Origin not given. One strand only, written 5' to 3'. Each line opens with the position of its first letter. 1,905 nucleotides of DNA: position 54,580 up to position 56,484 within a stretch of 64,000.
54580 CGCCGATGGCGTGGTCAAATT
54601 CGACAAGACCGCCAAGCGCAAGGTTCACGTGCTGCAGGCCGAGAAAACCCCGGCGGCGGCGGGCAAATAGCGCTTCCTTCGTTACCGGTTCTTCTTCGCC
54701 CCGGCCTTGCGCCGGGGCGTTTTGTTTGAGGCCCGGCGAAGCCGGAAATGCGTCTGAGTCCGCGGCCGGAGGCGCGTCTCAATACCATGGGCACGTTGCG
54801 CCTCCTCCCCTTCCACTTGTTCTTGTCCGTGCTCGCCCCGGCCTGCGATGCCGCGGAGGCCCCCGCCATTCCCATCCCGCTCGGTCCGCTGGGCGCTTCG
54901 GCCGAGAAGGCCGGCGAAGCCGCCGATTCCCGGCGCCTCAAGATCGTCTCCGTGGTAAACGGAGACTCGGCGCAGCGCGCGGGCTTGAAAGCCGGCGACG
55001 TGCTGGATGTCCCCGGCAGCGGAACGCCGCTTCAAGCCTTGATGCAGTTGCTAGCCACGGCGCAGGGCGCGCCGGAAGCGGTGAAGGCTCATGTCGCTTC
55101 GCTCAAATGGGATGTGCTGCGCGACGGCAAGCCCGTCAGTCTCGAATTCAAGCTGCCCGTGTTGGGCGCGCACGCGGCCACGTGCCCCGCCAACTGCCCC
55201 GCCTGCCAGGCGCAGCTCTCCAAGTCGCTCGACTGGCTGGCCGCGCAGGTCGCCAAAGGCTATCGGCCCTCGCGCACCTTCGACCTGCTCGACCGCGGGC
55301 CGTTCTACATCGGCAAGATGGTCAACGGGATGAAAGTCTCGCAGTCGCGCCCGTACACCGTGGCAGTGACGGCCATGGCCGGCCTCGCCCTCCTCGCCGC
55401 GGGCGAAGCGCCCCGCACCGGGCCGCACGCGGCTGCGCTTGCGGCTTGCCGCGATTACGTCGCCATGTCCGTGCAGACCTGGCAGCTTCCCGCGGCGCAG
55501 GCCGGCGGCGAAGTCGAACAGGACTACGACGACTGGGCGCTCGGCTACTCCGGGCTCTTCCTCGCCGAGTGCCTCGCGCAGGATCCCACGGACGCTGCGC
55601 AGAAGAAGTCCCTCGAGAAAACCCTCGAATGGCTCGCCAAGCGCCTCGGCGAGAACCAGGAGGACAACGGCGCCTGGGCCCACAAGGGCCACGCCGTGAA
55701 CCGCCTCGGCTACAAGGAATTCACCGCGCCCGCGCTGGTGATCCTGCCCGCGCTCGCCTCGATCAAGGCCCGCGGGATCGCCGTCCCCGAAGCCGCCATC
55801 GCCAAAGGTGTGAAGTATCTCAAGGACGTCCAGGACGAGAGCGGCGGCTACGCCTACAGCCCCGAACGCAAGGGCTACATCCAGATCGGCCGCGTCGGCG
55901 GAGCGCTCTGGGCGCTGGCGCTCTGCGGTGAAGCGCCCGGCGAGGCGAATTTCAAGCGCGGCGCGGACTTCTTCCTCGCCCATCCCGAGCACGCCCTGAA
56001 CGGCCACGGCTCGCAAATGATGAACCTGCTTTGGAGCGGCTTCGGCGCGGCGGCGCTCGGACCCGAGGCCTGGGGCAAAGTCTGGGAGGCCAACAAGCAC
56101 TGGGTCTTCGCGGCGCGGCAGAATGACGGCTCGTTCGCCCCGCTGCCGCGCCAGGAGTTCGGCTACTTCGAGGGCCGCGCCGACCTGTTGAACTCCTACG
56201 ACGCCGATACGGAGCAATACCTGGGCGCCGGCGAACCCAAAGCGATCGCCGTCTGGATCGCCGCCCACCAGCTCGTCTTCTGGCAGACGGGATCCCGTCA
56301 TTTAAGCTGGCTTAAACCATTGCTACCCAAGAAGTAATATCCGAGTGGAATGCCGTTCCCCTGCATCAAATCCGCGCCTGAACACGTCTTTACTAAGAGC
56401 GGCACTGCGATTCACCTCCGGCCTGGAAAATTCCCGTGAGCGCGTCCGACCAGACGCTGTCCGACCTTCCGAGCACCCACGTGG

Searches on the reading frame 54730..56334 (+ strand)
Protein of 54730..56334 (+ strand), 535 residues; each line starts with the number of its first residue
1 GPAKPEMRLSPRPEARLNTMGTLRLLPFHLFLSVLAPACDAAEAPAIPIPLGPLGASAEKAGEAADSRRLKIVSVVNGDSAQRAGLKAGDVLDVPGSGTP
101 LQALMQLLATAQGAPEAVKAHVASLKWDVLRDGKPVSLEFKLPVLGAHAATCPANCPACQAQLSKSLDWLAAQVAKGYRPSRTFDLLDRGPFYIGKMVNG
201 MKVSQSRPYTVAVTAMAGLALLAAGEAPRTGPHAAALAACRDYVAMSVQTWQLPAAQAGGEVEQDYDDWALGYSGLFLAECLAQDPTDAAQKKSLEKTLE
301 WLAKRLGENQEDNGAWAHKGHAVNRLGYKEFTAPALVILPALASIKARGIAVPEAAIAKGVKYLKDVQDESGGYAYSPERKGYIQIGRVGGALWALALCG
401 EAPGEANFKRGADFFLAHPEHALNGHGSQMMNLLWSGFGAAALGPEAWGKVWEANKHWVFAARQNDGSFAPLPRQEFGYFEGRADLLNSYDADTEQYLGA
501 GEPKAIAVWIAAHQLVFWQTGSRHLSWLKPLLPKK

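Call 81: search_protein_families(library=pfam, proteins=[window:54730-56334:+], max_evalue=0.00001)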
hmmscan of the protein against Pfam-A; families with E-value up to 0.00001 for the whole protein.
window:54730-56334:+ (535 aa): 1 family
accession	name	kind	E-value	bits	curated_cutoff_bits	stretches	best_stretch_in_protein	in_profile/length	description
PF19805.5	DUF6288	-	4.7e-23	82.4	26.3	1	70-470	3-365/402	Family of unknown function (DUF6288)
